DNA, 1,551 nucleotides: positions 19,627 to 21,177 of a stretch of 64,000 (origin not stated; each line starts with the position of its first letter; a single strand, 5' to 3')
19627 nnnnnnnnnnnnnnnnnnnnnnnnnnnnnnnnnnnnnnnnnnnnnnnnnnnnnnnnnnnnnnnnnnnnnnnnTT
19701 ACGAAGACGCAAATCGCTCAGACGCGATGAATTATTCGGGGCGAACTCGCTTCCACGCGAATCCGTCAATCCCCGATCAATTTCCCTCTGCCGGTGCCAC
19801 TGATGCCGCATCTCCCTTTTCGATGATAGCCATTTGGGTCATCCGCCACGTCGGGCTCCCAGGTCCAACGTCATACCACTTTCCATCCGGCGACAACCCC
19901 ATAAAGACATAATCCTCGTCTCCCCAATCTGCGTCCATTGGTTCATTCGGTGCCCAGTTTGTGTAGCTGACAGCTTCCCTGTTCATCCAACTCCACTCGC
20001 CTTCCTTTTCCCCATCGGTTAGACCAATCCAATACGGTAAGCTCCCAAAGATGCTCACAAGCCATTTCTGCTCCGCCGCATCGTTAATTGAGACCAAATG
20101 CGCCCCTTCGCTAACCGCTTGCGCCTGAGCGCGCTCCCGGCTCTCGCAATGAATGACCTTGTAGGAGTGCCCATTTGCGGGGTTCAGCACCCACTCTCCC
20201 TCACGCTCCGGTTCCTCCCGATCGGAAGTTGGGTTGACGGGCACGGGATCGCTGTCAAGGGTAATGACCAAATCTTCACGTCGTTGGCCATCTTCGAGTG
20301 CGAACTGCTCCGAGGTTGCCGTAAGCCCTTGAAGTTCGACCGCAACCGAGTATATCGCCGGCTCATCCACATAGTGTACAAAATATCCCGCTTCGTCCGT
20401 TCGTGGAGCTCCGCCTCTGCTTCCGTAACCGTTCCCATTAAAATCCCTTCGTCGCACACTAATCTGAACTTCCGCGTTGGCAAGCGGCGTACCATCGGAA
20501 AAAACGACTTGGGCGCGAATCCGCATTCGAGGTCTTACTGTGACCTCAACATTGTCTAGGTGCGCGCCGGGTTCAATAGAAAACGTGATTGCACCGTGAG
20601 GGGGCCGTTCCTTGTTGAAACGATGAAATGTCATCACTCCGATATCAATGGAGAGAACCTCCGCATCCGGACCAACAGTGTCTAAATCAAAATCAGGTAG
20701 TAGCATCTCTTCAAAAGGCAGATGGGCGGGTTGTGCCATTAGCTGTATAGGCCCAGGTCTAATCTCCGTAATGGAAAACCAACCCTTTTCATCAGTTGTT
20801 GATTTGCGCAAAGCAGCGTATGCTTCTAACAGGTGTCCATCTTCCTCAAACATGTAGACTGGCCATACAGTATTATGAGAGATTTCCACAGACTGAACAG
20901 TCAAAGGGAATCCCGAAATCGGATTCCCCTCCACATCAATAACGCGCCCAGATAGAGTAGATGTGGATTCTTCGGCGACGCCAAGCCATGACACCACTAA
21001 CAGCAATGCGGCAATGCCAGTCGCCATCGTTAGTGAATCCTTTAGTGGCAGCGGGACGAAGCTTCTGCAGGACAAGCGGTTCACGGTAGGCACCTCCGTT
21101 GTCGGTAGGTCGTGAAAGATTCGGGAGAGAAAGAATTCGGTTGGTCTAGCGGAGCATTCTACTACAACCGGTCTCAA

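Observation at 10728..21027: Paired modules of secreted 14-blade WD40 proteins and C-type-lectin-like proteins next to a TonB-dependent receptor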

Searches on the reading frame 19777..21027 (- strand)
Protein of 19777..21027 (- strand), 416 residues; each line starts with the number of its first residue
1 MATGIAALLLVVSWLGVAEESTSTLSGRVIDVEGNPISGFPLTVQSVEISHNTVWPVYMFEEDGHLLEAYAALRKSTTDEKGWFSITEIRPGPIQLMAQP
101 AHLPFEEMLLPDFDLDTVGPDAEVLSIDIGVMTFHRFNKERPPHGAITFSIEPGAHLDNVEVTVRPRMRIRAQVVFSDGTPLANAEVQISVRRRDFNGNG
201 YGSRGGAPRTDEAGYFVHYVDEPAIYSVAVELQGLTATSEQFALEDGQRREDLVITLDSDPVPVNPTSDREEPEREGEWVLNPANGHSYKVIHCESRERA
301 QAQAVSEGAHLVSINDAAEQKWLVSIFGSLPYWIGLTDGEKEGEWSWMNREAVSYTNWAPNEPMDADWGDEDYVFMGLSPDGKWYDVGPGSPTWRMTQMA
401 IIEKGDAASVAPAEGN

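Call 5: search_protein_families(library=pfam, proteins=[window:19777-21027:-], max_evalue=0.01)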
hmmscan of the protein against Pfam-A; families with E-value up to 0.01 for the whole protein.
window:19777-21027:- (416 aa): 5 families
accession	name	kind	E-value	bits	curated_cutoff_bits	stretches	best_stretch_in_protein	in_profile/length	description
PF13620.12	CarboxypepD_reg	-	5.9e-12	46.2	32.3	2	170-257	2-81/82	Carboxypeptidase regulatory-like domain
PF00059.27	Lectin_C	-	9.9e-12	46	22.6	1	298-386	6-94/107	Lectin C-type domain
PF00775.27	Dioxygenase_C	-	2.9e-08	33.8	27.3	1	24-98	31-100/182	Dioxygenase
PF10670.15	DUF4198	-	0.00056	20.5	34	0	174-232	152-207/209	Domain of unknown function (DUF4198)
PF02369.22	Big_1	-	0.0084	16.6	34.9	0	21-46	17-42/93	Bacterial Ig-like domain (group 1)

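Call 6: search_protein_families(library=ncbifam, proteins=[window:19777-21027:-], max_evalue=0.01)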
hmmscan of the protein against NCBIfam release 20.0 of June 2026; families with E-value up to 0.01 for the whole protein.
window:19777-21027:- (416 aa): 0 families

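Call 52: find_homologous_proteins(query=window:19777-21027:-, max_evalue=0.001)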
Query window:19777-21027:- (416 aa): 970 proteins with E <= 0.001 among 8000 candidates; the best 120 are listed.
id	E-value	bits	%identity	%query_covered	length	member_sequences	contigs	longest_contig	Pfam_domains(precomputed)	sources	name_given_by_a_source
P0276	1.9e-277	938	98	100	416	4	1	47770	PF00059.28,PF00775.28,PF13620.13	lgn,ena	-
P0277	4.2e-219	746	85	93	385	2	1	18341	PF00059.28,PF13620.13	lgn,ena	-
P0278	9.7e-219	744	79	97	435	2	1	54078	PF00059.28,PF13620.13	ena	-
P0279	1.5e-215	734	77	100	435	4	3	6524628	PF00059.28,PF13620.13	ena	-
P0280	6.1e-214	729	76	100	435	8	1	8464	PF00059.28,PF13620.13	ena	-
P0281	4.6e-210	716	76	100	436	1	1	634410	PF00059.28,PF13620.13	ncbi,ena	-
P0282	4.6e-208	709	75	100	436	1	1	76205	PF10670.16,PF00059.28,PF13620.13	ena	-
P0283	4.0e-207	706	75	100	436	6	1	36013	PF00059.28,PF13620.13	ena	-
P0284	2.3e-206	704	75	99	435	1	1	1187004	PF00059.28,PF13620.13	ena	-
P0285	4.4e-205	699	74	100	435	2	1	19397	PF00059.28,PF13620.13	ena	-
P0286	7.1e-202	689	72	100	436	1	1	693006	PF00059.28,PF13620.13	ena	-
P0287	9.1e-200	682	73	98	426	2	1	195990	PF00059.28,PF13620.13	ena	-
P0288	4.5e-199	680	72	100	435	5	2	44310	PF00059.28,PF13620.13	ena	-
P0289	1.2e-198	678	74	97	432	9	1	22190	PF00059.28,PF13620.13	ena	-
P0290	3.4e-197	673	70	100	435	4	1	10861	PF10670.16,PF00059.28,PF13620.13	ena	-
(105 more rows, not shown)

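Call 67: search_protein_families(library=padloc, proteins=[window:19777-21027:-], max_evalue=0.001)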
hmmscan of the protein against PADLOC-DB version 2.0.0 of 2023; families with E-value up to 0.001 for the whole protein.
window:19777-21027:- (416 aa): 0 families
